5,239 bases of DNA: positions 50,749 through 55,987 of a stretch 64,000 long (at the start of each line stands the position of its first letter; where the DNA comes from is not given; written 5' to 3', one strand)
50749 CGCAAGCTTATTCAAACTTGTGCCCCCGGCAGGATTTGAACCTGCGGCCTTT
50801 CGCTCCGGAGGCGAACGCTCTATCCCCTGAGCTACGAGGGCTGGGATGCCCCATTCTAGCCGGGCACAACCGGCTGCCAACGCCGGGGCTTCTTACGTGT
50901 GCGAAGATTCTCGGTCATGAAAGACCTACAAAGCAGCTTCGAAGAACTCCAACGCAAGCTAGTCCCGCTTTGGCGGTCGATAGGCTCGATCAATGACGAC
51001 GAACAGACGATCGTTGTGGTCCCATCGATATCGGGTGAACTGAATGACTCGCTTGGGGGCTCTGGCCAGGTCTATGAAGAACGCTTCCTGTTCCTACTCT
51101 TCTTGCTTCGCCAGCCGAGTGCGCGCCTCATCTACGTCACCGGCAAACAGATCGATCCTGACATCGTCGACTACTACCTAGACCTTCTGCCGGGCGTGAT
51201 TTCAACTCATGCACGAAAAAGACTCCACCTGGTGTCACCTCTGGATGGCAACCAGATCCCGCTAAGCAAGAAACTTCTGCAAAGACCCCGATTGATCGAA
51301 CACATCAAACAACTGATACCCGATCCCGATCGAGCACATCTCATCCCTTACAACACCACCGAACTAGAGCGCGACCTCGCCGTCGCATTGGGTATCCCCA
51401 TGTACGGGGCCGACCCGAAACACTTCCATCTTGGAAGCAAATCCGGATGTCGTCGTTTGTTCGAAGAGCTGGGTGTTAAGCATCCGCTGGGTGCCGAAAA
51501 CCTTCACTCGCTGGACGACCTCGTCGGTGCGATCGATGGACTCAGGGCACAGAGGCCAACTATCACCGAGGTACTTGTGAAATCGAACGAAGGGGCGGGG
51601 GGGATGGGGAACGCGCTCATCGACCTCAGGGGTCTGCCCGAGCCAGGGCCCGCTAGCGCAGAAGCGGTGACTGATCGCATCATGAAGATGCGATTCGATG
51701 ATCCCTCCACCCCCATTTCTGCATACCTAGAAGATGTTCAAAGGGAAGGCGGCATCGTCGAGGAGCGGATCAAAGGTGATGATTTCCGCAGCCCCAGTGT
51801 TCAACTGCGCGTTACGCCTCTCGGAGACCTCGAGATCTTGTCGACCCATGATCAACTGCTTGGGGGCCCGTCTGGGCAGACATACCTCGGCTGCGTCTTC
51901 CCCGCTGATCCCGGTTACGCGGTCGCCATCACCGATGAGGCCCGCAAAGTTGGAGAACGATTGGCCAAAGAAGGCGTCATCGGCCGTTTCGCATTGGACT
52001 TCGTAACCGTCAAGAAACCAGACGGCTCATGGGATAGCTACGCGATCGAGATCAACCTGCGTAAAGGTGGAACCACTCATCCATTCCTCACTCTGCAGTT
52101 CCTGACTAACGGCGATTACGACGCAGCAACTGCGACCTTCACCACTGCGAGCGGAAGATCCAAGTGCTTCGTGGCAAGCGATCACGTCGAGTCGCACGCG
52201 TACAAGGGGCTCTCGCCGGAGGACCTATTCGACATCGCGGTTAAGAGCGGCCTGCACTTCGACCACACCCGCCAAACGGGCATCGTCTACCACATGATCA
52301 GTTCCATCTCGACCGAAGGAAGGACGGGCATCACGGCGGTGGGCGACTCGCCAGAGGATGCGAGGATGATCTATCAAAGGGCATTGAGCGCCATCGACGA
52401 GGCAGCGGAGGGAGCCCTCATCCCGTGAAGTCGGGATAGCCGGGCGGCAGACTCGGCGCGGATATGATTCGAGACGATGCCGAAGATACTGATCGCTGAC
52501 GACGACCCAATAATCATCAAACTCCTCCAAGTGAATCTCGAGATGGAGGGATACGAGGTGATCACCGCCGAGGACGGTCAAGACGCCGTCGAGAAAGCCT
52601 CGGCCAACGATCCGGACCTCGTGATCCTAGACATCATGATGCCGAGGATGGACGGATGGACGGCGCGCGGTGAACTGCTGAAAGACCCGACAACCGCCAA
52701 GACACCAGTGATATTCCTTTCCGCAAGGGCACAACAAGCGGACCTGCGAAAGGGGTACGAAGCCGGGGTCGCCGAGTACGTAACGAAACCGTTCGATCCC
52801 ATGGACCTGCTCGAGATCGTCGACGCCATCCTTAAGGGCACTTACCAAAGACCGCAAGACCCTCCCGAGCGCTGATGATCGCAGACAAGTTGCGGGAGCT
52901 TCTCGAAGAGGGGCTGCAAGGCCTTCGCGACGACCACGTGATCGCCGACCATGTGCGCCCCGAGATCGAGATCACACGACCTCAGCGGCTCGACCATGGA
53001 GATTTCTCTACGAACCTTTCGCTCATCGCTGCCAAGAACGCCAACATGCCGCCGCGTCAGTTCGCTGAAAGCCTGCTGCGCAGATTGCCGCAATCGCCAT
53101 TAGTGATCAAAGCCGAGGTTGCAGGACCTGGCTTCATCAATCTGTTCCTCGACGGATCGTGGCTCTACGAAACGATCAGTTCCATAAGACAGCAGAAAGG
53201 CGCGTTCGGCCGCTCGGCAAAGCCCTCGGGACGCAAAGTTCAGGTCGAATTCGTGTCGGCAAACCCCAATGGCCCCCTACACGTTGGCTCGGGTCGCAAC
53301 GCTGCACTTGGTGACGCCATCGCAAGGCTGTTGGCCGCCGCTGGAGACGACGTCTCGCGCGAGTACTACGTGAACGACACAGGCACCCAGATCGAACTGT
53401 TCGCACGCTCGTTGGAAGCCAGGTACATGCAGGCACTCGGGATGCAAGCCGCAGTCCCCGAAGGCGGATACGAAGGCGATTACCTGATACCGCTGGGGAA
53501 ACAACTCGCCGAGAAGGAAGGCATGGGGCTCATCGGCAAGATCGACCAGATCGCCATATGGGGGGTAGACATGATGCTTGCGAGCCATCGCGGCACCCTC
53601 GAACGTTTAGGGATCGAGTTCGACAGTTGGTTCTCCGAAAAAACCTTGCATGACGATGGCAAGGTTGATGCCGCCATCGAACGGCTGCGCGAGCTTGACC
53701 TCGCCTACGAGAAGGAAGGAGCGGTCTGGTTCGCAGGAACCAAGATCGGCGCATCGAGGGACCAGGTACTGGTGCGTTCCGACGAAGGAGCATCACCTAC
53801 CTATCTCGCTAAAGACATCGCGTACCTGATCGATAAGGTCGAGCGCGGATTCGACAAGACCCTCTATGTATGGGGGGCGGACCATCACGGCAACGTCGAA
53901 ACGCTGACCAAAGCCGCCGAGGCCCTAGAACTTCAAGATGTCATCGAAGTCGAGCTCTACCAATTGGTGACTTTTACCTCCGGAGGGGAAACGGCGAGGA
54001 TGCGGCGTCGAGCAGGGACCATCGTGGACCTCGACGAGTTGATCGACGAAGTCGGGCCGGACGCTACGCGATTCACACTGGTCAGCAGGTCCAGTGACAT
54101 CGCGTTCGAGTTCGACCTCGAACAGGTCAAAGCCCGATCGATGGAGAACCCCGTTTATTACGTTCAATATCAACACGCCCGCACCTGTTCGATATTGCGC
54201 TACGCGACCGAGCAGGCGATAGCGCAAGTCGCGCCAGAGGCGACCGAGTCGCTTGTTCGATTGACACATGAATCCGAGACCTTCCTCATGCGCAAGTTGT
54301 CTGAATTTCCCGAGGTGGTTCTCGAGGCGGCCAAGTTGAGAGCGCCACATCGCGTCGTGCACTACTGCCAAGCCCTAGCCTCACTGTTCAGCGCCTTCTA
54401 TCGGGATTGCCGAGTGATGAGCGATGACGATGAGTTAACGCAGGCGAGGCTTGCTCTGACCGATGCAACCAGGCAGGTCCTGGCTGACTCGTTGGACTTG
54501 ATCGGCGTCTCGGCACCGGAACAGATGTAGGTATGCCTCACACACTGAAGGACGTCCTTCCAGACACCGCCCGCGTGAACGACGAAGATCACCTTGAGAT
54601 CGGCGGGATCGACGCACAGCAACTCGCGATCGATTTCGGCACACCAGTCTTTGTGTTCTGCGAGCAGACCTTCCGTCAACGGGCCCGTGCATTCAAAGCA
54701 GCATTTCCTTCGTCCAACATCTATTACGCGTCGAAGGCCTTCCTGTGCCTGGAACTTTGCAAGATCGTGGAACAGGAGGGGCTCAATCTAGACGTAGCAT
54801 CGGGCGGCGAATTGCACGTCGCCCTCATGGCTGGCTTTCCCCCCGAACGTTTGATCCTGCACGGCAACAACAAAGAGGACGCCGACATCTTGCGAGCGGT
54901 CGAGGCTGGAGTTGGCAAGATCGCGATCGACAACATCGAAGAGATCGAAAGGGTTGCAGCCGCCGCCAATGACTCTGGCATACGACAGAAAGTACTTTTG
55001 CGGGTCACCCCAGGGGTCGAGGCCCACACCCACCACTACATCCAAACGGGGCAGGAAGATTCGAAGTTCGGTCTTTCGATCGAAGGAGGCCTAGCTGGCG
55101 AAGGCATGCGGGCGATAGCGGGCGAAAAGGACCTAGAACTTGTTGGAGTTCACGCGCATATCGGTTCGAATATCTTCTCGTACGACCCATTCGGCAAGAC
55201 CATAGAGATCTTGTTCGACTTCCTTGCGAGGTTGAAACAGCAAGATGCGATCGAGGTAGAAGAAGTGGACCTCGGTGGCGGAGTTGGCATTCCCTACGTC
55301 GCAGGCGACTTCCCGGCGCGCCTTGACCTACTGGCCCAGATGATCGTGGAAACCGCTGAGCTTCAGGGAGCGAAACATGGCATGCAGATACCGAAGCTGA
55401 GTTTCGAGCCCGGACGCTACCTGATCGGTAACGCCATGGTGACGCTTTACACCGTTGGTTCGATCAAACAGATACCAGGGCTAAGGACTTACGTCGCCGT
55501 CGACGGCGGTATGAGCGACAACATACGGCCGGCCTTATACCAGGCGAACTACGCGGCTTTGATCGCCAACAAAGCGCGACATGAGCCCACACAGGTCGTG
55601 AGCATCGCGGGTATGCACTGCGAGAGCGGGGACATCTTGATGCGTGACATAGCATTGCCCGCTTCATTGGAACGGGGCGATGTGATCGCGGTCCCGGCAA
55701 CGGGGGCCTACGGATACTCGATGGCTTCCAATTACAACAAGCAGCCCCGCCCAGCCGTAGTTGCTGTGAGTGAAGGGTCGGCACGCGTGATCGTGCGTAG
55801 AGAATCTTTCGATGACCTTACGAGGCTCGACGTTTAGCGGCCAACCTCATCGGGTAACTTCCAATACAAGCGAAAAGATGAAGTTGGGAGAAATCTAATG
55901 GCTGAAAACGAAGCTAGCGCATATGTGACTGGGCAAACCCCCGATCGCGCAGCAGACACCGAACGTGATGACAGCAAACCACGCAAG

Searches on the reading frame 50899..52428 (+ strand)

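Call 17: search_protein_families(library=pfam, proteins=[window:50899-52428:+])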
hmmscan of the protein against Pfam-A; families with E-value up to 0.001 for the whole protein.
window:50899-52428:+ (509 aa): 3 families
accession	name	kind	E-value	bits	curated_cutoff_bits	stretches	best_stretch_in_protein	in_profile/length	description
PF24923.1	ATP-grasp_IQCH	-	2.7e-20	73.3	27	2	275-408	131-264/266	IQCH-like, ATP-grasp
PF18105.7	PGM1_C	-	7.9e-09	35.3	22.5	1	442-494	1-53/54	PGM1 C-terminal domain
PF18604.6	PreAtp-grasp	-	0.00013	22.8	27.5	1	83-166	18-94/94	Pre ATP-grasp domain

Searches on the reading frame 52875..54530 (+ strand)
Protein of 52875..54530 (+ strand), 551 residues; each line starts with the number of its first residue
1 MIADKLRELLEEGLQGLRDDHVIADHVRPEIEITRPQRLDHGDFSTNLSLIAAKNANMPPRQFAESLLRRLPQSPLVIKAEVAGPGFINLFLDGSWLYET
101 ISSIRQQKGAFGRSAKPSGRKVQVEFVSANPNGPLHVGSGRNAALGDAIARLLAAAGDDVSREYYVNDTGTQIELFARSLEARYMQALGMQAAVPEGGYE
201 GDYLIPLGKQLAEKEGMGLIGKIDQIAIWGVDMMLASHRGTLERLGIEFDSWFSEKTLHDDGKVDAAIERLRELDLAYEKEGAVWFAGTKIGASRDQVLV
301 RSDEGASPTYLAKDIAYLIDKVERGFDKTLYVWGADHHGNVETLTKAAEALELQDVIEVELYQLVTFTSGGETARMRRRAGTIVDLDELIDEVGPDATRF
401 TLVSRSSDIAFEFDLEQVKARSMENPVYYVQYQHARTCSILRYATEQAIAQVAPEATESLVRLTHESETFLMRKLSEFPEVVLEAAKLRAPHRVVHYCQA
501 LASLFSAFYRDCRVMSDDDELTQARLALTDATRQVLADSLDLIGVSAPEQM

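Call 17: search_protein_families(library=pfam, proteins=[window:52875-54530:+])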
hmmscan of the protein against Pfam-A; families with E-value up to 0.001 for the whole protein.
window:52875-54530:+ (551 aa): 3 families
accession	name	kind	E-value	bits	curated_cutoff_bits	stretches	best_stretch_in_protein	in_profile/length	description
PF05746.21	DALR_1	-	3.7e-35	121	22.3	1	430-551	1-117/117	DALR anticodon binding domain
PF03485.21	Arg_tRNA_synt_N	-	4e-19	69.5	21.5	1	5-92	2-85/85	Arginyl tRNA synthetase N terminal domain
PF00750.26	tRNA-synt_1d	-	3.8e-18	66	23.3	2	101-184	2-84/349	tRNA synthetases class I (R), catalytic domain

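Call 25: find_related_loci(query=window:52875-54530:+, collection=genome_contigs, flank=1000)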
Query window:52875-54530:+ (551 aa) in genome_contigs; peptide patterns used: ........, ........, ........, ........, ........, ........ (x = any residue, [..] = any of these).
600 stretches matched a pattern (row limit reached: there are more); 558 encode a relative of the query (tblastn E <= 1e-3); the best 80 are kept; 80 distinct loci.
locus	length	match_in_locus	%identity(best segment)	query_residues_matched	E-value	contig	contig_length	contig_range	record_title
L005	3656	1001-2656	49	1-551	7e-166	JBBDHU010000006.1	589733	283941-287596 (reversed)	MAG: Actinomycetota bacterium isolate LejiaA_64_29 Lejia_A_5_length_589733_cov_17, whole genome shotgun sequence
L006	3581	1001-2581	51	29-551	1e-162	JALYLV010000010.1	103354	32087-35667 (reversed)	MAG: Actinomycetota bacterium isolate AFD bin48 SD1485_NODE_10_length_103354_cov_2.484621, whole genome shotgun sequence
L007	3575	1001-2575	49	29-551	1e-161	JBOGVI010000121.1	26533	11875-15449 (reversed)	MAG: Actinomycetota bacterium isolate M3-S_metabat2.bin.172 k127_2337983, whole genome shotgun sequence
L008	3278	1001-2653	48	1-551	7e-163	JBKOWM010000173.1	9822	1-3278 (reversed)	MAG: Actinomycetota bacterium isolate GM_EKS_MAG_00017 GM_EKS_000000157860, whole genome shotgun sequence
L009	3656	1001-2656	49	1-551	1e-160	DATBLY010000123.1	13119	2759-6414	MAG TPA_asm: Actinomycetota bacterium isolate SMAG_U3984 k141_323088, whole genome shotgun sequence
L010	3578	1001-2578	51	29-551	9e-161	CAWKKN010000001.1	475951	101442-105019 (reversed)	MAG: uncultured Actinomycetes bacterium isolate MFD03975.bin.2.20 genome assembly, contig: contig_142780, whole genome s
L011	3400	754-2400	47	1-551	2e-160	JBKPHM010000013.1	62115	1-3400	MAG: Actinomycetota bacterium isolate HAY_GB_MAG_00010 HAY_GB_000000362794, whole genome shotgun sequence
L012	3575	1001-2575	49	29-551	1e-153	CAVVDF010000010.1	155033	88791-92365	MAG: uncultured Actinomycetes bacterium isolate MFD02199.bin.2.138 genome assembly, contig: contig_92437, whole genome s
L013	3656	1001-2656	46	1-551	2e-152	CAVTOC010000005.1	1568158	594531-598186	MAG: uncultured Actinomycetes bacterium isolate MFD00822.bin.2.15 genome assembly, contig: contig_51067, whole genome sh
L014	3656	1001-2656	46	1-551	2e-152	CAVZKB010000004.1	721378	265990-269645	MAG: uncultured Actinomycetes bacterium isolate MFD05442.bin.1.261 genome assembly, contig: contig_1577, whole genome sh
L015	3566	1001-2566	48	32-551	2e-151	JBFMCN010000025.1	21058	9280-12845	MAG: Actinomycetota bacterium isolate MAG194 MAG194_25, whole genome shotgun sequence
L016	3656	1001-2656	46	1-551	9e-151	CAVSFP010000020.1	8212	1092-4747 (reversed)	MAG: uncultured Actinomycetes bacterium isolate MFD02134.bin.2.91 genome assembly, contig: contig_75001, whole genome sh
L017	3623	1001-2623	46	22-551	5e-150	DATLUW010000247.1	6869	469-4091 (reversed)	MAG TPA_asm: Actinomycetota bacterium isolate SMAG_U13176 k141_16087, whole genome shotgun sequence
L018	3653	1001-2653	47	1-551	2e-149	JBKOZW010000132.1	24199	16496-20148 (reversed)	MAG: Actinomycetota bacterium isolate GB_HAYS_MAG_00024 GB_HAYS_000000996397, whole genome shotgun sequence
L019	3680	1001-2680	45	1-551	4e-148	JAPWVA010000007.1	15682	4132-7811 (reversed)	MAG: Actinomycetota bacterium isolate RSWS17 scaffold_624_c1, whole genome shotgun sequence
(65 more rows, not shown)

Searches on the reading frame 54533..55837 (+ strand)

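Call 17: search_protein_families(library=pfam, proteins=[window:54533-55837:+])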
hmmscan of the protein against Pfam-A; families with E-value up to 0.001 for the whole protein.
window:54533-55837:+ (434 aa): 2 families
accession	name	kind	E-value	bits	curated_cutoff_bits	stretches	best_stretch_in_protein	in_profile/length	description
PF02784.22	Orn_Arg_deC_N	-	5.5e-56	190.1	23.4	1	46-298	3-246/247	Pyridoxal-dependent decarboxylase, pyridoxal binding domain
PF00278.28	Orn_DAP_Arg_deC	-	3.5e-19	69.3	23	1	258-391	5-95/95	Pyridoxal-dependent decarboxylase, C-terminal sheet domain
